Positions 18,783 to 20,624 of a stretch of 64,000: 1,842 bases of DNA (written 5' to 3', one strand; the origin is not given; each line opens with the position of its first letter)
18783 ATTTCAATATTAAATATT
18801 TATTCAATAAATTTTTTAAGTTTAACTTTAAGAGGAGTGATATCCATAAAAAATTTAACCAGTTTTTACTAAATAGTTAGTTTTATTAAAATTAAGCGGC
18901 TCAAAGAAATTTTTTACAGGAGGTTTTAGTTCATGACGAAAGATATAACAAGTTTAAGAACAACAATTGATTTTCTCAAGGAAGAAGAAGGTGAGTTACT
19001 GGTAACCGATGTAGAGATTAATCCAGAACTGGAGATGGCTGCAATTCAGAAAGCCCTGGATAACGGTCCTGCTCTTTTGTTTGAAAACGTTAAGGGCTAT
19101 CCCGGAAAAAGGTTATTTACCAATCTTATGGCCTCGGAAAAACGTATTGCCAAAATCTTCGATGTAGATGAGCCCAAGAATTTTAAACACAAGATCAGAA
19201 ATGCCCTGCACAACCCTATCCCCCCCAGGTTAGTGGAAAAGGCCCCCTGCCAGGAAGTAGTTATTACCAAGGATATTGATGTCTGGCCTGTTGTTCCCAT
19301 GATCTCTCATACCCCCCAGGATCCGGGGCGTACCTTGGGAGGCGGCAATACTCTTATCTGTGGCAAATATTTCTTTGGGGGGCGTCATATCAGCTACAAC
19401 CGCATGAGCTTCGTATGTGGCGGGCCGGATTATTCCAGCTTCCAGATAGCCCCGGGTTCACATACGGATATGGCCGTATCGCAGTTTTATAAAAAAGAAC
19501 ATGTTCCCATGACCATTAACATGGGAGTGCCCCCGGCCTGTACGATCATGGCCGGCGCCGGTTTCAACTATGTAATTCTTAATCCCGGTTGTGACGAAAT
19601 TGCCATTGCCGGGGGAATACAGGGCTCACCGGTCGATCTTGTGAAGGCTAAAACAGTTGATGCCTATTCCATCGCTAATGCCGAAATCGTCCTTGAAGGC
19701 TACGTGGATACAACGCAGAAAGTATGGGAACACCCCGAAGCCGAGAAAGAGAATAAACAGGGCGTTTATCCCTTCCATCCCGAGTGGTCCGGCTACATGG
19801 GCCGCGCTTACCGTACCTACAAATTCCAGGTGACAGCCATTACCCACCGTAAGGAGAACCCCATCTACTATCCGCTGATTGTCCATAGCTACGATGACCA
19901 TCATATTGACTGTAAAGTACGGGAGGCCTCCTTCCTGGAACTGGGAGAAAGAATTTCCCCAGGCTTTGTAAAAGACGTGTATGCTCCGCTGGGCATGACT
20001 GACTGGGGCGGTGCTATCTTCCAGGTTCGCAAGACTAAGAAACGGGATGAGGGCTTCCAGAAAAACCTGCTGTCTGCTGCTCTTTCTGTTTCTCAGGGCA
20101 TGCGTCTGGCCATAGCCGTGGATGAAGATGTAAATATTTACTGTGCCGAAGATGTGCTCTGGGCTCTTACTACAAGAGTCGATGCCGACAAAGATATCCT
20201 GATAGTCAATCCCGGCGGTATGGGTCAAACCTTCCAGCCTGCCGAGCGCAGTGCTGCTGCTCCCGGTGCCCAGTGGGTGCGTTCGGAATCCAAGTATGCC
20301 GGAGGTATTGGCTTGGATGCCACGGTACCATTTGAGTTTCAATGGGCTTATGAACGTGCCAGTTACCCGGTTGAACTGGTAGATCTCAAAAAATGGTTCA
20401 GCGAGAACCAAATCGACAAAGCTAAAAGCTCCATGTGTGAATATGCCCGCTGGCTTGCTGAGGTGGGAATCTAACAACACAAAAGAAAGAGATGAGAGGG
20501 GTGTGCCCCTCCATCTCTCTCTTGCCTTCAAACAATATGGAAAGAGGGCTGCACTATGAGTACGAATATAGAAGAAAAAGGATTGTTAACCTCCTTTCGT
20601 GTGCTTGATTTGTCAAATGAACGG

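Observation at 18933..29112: Candidate anaerobic aromatic dicarboxylate (phthalate-type) CoA-transfer/decarboxylation island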

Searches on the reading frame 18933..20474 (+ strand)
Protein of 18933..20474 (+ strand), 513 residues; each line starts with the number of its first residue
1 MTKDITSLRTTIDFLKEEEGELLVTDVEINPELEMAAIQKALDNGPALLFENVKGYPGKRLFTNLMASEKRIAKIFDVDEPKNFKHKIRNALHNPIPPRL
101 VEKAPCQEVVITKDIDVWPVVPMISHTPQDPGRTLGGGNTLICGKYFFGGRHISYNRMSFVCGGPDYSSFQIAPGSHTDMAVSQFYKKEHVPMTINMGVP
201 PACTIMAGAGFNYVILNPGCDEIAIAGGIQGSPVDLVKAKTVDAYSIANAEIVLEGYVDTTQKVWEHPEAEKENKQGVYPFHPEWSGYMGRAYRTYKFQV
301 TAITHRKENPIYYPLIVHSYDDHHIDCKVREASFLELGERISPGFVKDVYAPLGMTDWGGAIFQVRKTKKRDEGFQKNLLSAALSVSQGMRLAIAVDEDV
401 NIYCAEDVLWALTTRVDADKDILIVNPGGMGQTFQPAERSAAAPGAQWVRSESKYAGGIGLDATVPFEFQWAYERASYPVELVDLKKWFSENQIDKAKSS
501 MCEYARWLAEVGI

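Call 3: search_protein_families(library=pfam, proteins=[window:18933-20474:+])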
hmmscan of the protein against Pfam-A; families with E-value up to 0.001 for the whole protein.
window:18933-20474:+ (513 aa): 3 families
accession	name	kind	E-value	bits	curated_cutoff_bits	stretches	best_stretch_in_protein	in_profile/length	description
PF01977.22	UbiD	-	7e-34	117.3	23.3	1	101-316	3-202/206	3-octaprenyl-4-hydroxybenzoate carboxy-lyase Rift-related domain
PF20696.2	UbiD_C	-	3.7e-19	69.4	24.2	1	329-442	7-118/127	3-octaprenyl-4-hydroxybenzoate carboxy-lyase C-terminal domain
PF20695.2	UbiD_N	-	1.6e-18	67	24.3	1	16-85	4-72/78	3-octaprenyl-4-hydroxybenzoate carboxy-lyase N-terminal domain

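Call 8: search_solved_structures(query=window:18933-20474:+, max_evalue=0.001)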
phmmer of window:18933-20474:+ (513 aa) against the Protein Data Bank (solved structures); distinct sequences matched with E-value up to 0.001: 40.
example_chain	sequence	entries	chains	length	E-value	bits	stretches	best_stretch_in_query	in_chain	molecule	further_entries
8oz5_A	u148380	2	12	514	1.3e-146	492.8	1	8-512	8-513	Phthaloyl-CoA decarboxylase (Pcd)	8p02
8pmk_A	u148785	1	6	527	1.4e-146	492.7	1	8-512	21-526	Phthaloyl-CoA decarboxylase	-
5ny5_A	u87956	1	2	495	1.2e-47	166.2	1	3-492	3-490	3,4-dihydroxybenzoate decarboxylase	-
5o3n_A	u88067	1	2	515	1.4e-47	166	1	3-492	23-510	3,4-dihydroxybenzoate decarboxylase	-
5o3m_A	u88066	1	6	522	1.9e-47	165.6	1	1-478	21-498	Protocatechuate decarboxylase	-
6h6v_A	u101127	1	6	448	5.4e-40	141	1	7-442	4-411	3-polyprenyl-4-hydroxybenzoate decarboxylase and related decarboxylases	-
6h6x_B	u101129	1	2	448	4.1e-37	131.5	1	7-442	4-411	3-polyprenyl-4-hydroxybenzoate decarboxylase and related decarboxylases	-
7ae4_A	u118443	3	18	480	7.4e-28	100.9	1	6-430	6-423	Phenolic acid decarboxylase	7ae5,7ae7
2idb_A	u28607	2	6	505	6.7e-21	78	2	96-426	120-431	3-octaprenyl-4-hydroxybenzoate carboxy-lyase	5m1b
5m1c_A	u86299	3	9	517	7.3e-21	77.9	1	11-426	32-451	3-octaprenyl-4-hydroxybenzoate carboxy-lyase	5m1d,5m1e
7pda_A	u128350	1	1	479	6.2e-19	71.5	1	7-442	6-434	UbiD family decarboxylase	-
7p9q_A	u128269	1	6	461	7.6e-16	61.3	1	8-478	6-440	AnInD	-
6tib_AAA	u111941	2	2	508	1.1e-15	60.8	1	9-419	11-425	Ferulic acid decarboxylase 1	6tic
6tie_AAA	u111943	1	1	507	1.1e-15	60.8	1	10-420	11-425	Ferulic acid decarboxylase 1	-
6evd_A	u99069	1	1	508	1.1e-15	60.7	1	9-420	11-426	Ferulic acid decarboxylase 1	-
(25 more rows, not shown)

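Call 11: find_encoding_contigs(protein=window:18933-20474:+, flank=10000, max_places=6)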
Protein window:18933-20474:+ (513 aa): no gene with exactly this product is on record in the collection.

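Call 12: search_solved_structures(query=window:18933-20474:+, max_evalue=1e-100, show_alignments=1)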
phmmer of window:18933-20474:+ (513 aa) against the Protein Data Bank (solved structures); distinct sequences matched with E-value up to 1e-100: 2.
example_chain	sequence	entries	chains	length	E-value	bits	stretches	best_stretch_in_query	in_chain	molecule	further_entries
8oz5_A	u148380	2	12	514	1.3e-146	492.8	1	8-512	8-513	Phthaloyl-CoA decarboxylase (Pcd)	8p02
8pmk_A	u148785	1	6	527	1.4e-146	492.7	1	8-512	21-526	Phthaloyl-CoA decarboxylase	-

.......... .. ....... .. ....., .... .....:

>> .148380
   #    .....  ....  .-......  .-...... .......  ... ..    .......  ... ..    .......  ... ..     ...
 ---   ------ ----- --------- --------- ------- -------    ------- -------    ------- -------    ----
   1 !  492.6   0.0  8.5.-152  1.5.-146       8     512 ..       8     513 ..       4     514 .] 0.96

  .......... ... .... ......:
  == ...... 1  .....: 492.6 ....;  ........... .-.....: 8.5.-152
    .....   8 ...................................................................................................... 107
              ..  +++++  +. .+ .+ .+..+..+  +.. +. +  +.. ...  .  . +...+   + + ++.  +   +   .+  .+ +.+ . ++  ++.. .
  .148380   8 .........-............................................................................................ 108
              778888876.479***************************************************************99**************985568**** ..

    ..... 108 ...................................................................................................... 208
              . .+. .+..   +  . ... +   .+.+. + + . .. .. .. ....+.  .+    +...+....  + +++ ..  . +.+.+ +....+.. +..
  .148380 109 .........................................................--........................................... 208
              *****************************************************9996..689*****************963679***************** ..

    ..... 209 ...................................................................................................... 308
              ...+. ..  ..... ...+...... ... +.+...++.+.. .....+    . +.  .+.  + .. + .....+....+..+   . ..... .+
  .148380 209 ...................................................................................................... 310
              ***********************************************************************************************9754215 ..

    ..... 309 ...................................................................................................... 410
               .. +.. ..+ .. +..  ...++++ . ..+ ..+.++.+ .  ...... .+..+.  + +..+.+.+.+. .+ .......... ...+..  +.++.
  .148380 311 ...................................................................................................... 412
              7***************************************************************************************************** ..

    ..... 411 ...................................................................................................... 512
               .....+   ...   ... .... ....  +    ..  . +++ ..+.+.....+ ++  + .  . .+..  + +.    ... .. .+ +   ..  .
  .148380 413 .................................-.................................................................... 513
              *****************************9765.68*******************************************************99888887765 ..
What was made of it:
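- On Phthaloyl-CoA decarboxylase (PCD) group of the UbiD family: 493 bits to 8oz5/8pmk, against 166 bits to protocatechuate decarboxylases (calls 8, 12).
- Best solved relative is PCD: 493 bits over residues 8-512, with the next family at 166 bits (calls 8, 12).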

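Call 16: find_homologous_proteins(query=window:18933-20474:+, max_evalue=1e-50)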
Query window:18933-20474:+ (513 aa): 1298 proteins with E <= 1e-50 among 8000 candidates; the best 120 are listed.
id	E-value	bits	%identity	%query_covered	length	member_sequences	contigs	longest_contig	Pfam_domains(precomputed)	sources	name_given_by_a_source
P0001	0.0e+0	1201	100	100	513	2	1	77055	PF20696.3,PF01977.23,PF20695.3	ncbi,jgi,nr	ncbi:MAG: UbiD family decarboxylase [Dethiobacter sp.]|nr:MAG: UbiD family decarboxylase [Dethiobact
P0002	9.4e-274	927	77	100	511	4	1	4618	PF20696.3,PF01977.23,PF20695.3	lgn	-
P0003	1.2e-270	917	75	100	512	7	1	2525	PF20696.3,PF01977.23,PF20695.3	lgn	-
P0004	2.9e-268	909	75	100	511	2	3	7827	PF20696.3,PF01977.23,PF20695.3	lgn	-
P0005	3.0e-263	893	73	100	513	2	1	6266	PF20696.3,PF01977.23,PF20695.3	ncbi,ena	-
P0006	4.5e-260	882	72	100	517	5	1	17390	PF20696.3,PF01977.23,PF20695.3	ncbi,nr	ncbi:MAG: UbiD family decarboxylase [Dehalococcoidia bacterium]|nr:UbiD family decarboxylase [Dehalo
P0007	2.0e-255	867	70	100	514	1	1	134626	PF20696.3,PF01977.23,PF20695.3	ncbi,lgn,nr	ncbi:MAG: UbiD family decarboxylase [Chloroflexi bacterium]|nr:UbiD family decarboxylase [Chloroflex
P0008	1.0e-254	864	71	100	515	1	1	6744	PF20696.3,PF01977.23,PF20695.3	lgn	-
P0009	4.2e-254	862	70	100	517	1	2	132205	PF20696.3,PF01977.23,PF20695.3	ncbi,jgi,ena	-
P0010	1.1e-252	858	69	100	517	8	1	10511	PF20696.3,PF01977.23,PF20695.3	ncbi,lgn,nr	ncbi:MAG: UbiD family decarboxylase [Dehalococcoidia bacterium]|nr:UbiD family decarboxylase [Dehalo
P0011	1.4e-252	857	70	100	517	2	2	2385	PF20696.3,PF01977.23,PF20695.3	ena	-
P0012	3.7e-252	856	70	100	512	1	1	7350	PF20696.3,PF01977.23,PF20695.3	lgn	-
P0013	3.0e-250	850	71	99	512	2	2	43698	PF20696.3,PF01977.23,PF20695.3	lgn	-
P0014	4.9e-247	839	69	100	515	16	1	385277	PF20696.3,PF01977.23,PF20695.3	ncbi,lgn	ncbi:UbiD family decarboxylase [Desulfosporosinus burensis]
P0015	2.7e-246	837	70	99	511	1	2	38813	PF20696.3,PF01977.23,PF20695.3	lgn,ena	-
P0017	1.3e-241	821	68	100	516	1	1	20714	PF20696.3,PF01977.23,PF20695.3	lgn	-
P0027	2.8e-226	771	64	100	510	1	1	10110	PF20696.3,PF01977.23,PF20695.3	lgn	-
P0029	1.9e-225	768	64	99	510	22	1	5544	PF20696.3,PF01977.23,PF20695.3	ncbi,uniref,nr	ncbi:UbiD family decarboxylase [Pelotomaculum isophthalicicum JI]|uniref:UbiD family decarboxylase n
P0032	3.0e-223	761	64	99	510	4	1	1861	PF20696.3,PF01977.23,PF20695.3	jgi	jgi:4-hydroxy-3-polyprenylbenzoate decarboxylase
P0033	6.8e-223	759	64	99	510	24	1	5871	PF20696.3,PF01977.23,PF20695.3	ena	-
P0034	1.2e-222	759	62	99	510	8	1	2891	PF20696.3,PF01977.23,PF20695.3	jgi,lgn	-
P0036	4.2e-222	757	63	99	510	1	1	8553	PF20696.3,PF01977.23,PF20695.3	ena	-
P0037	4.4e-222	757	63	100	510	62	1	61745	PF20696.3,PF01977.23,PF20695.3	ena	-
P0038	7.5e-222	756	63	99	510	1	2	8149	PF20696.3,PF01977.23,PF20695.3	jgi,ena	-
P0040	2.9e-221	754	62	99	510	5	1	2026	PF20696.3,PF01977.23,PF20695.3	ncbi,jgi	jgi:4-hydroxy-3-polyprenylbenzoate decarboxylase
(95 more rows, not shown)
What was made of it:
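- Checked: The source is a Dethiobacter sp. MAG (call 16).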

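Call 23: find_encoding_contigs(protein=P0014, flank=10000, max_places=2)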
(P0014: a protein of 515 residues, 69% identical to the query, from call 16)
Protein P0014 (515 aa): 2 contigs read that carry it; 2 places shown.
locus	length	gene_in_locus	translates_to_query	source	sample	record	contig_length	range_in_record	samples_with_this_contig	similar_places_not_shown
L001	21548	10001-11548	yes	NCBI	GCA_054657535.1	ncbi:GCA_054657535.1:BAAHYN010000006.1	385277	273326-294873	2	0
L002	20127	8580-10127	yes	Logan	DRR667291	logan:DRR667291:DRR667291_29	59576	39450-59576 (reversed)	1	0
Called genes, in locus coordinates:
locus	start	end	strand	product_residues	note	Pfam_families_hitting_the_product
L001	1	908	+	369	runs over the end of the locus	PF17989:ALP_N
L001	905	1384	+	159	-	-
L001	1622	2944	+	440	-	PF01595:CNNM, PF00571:CBS, PF03471:CorC_HlyC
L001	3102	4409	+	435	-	PF01595:CNNM, PF00571:CBS, PF03471:CorC_HlyC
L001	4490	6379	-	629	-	PF13522:GATase_6, PF13537:GATase_7, PF00733:Asn_synthase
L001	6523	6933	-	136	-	PF01982:CTP-dep_RFKase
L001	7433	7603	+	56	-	-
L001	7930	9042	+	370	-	PF01071:GARS_A (weak), PF08442:ATP-grasp_2, PF13549:ATP-grasp_5, PF24948:Citrate_synth_N, PF00549:Ligase_CoA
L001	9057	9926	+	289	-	PF02629:CoA_binding, PF13380:CoA_binding_2 (weak), PF13607:Succ_CoA_lig, PF00549:Ligase_CoA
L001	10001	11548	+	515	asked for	PF20695:UbiD_N, PF01977:UbiD, PF20696:UbiD_C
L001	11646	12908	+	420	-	PF02515:CoA_transf_3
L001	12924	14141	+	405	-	PF02515:CoA_transf_3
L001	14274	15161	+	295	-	PF02749:QRPTase_N, PF01729:QRPTase_C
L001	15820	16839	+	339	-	PF03401:TctC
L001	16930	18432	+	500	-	PF01970:TctA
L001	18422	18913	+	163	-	PF07331:TctB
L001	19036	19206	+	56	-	-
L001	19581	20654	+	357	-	PF03401:TctC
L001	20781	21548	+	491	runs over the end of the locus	PF01970:TctA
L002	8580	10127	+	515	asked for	PF20695:UbiD_N, PF01977:UbiD, PF20696:UbiD_C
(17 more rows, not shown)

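Call 24: find_encoding_contigs(protein=P0007, flank=10000, max_places=2)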
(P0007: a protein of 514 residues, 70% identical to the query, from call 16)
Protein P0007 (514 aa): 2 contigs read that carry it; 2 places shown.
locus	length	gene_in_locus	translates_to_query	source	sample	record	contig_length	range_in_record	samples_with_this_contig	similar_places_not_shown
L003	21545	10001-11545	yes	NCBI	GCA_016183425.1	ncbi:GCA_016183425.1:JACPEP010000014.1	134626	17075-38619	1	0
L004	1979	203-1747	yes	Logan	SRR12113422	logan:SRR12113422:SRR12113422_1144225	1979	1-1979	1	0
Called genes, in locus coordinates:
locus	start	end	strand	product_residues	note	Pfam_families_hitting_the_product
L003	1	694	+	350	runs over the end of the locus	PF00378:ECH_1, PF16113:ECH_2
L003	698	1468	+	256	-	PF00378:ECH_1, PF16113:ECH_2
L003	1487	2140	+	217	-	-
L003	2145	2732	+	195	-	-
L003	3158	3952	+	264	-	PF00378:ECH_1, PF16113:ECH_2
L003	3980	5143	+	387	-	PF02771:Acyl-CoA_dh_N, PF02770:Acyl-CoA_dh_M, PF00441:Acyl-CoA_dh_1, PF08028:Acyl-CoA_dh_2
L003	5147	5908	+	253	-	PF00106:adh_short, PF08659:KR, PF13561:adh_short_C2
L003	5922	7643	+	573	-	PF00890:FAD_binding_2, PF01134:GIDA (weak), PF01266:DAO, PF03486:HI0933_like (weak), PF07992:Pyr_redox_2 (faint), PF12831:FAD_oxidored, PF02910:Succ_DH_flav_C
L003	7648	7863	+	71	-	PF12837:Fer4_6 (weak), PF12838:Fer4_7 (faint), PF00037:Fer4 (weak), PF14697:Fer4_21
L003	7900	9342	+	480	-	PF20695:UbiD_N, PF01977:UbiD, PF20696:UbiD_C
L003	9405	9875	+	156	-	PF13442:Cytochrome_CBB3, PF00034:Cytochrom_C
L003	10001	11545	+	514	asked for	PF20695:UbiD_N, PF01977:UbiD, PF20696:UbiD_C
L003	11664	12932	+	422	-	PF02515:CoA_transf_3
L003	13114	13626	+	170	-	-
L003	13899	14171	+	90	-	-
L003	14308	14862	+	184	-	PF01814:Hemerythrin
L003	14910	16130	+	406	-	PF02515:CoA_transf_3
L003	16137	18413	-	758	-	PF01315:Ald_Xan_dh_C, PF02738:MoCoBD_1, PF20256:MoCoBD_2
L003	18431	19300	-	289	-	PF00941:FAD_binding_5, PF03450:CO_deh_flav_C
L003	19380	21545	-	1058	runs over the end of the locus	PF00082:Peptidase_S8, PF00801:PKD (weak), PF18911:PKD_4, PF00801:PKD, PF18911:PKD_4, PF00801:PKD, PF18911:PKD_4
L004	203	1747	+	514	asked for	PF20695:UbiD_N, PF01977:UbiD, PF20696:UbiD_C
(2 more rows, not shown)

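Call 25: find_encoding_contigs(protein=P0029, flank=10000, max_places=3)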
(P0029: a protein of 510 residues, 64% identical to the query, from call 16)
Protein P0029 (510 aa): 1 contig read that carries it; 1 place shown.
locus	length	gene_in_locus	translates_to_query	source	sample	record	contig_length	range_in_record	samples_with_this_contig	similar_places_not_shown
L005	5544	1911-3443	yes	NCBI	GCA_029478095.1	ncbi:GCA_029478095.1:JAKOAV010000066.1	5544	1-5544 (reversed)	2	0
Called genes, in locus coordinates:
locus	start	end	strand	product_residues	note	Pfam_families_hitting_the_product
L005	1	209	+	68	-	PF18024:HTH_50 (weak), PF02954:HTH_8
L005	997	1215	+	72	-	PF00440:TetR_N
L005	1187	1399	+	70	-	PF02518:HATPase_c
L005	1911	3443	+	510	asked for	PF20695:UbiD_N, PF01977:UbiD, PF20696:UbiD_C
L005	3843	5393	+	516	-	PF00501:AMP-binding, PF13193:AMP-binding_C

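Call 31: find_related_loci(query=A1, collection=genome_contigs, flank=10000)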
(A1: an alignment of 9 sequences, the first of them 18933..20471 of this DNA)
Query A1 (513 aa) in genome_contigs; peptide patterns used: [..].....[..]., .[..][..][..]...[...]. (x = any residue, [..] = any of these).
599 stretches matched a pattern (row limit reached: there are more); 562 encode a relative of the query (tblastn E <= 1e-3); the best 80 are kept; 80 distinct loci.
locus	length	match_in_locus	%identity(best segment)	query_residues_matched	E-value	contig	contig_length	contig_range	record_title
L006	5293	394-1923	73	3-513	0e+0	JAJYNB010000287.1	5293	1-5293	MAG: Bacillota bacterium isolate DBS2-4.bin25 NODE_28105_length_5293_cov_1.20616, whole genome shotgun sequence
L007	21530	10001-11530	70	1-513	0e+0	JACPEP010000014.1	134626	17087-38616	MAG: Chloroflexi bacterium isolate NC_groundwater_338_Ag_B-0.1um_58_18 GD18-4_B1_scaffold_585611, whole genome shotgun s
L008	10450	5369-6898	71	3-513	0e+0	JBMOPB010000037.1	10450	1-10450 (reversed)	MAG: Bacillota bacterium isolate Betzabe_MAG117 MAG117_37, whole genome shotgun sequence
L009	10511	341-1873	69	1-513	0e+0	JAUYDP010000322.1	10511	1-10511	MAG: Dehalococcoidia bacterium isolate C20_metabat.bin.42 C20_k141_191385, whole genome shotgun sequence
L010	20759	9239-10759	64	3-513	0e+0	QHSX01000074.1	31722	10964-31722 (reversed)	MAG: Candidatus Rokuibacteriota bacterium isolate AR20 14_0929_02_40cm_scaffold_608_curated, whole genome shotgun sequen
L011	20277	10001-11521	64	3-513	0e+0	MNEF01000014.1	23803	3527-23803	MAG: Candidatus Rokubacteria bacterium 13_1_40CM_69_27 13_1_40cm_scaffold_3683, whole genome shotgun sequence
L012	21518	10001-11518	61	4-513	0e+0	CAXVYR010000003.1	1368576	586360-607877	MAG: Terriglobia bacterium isolate 00cd7bbc-bff0-487f-9545-a217d18c1db4 genome assembly, contig: contig_3, whole genome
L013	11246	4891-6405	63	5-513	0e+0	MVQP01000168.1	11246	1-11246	MAG: Syntrophorhabdus sp. PtaB.Bin047 A4E60_contig000168, whole genome shotgun sequence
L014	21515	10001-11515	64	5-513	0e+0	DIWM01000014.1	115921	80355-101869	MAG TPA_asm: Deltaproteobacteria bacterium UBA6106 UBA6106_contig_6962, whole genome shotgun sequence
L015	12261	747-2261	63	5-513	0e+0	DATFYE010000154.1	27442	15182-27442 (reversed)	MAG TPA_asm: Syntrophorhabdales bacterium isolate SMAG_U9535 k141_1150848, whole genome shotgun sequence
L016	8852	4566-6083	62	3-513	0e+0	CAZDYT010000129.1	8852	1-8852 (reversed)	MAG TPA_asm: uncultured bacterium isolate binchicken_co95_48 genome assembly, contig: NODE_4203_length_8852_cov_6.880641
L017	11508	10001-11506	64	5-510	0e+0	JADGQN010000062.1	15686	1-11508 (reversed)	MAG: Syntrophobacterales bacterium isolate Chersky.21_67 contig-100_1250, whole genome shotgun sequence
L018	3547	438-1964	62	4-513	0e+0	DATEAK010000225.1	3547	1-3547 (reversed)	MAG TPA_asm: bacterium isolate SMAG_U8216 k141_914730, whole genome shotgun sequence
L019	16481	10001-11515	63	5-513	0e+0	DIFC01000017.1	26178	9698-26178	MAG TPA_asm: Deltaproteobacteria bacterium UBA5758 UBA5758_contig_61368, whole genome shotgun sequence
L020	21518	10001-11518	61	3-513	0e+0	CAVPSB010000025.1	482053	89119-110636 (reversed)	MAG: uncultured Candidatus Rokubacteria bacterium isolate MFD10007.bin.2.196 genome assembly, contig: contig_36729, whol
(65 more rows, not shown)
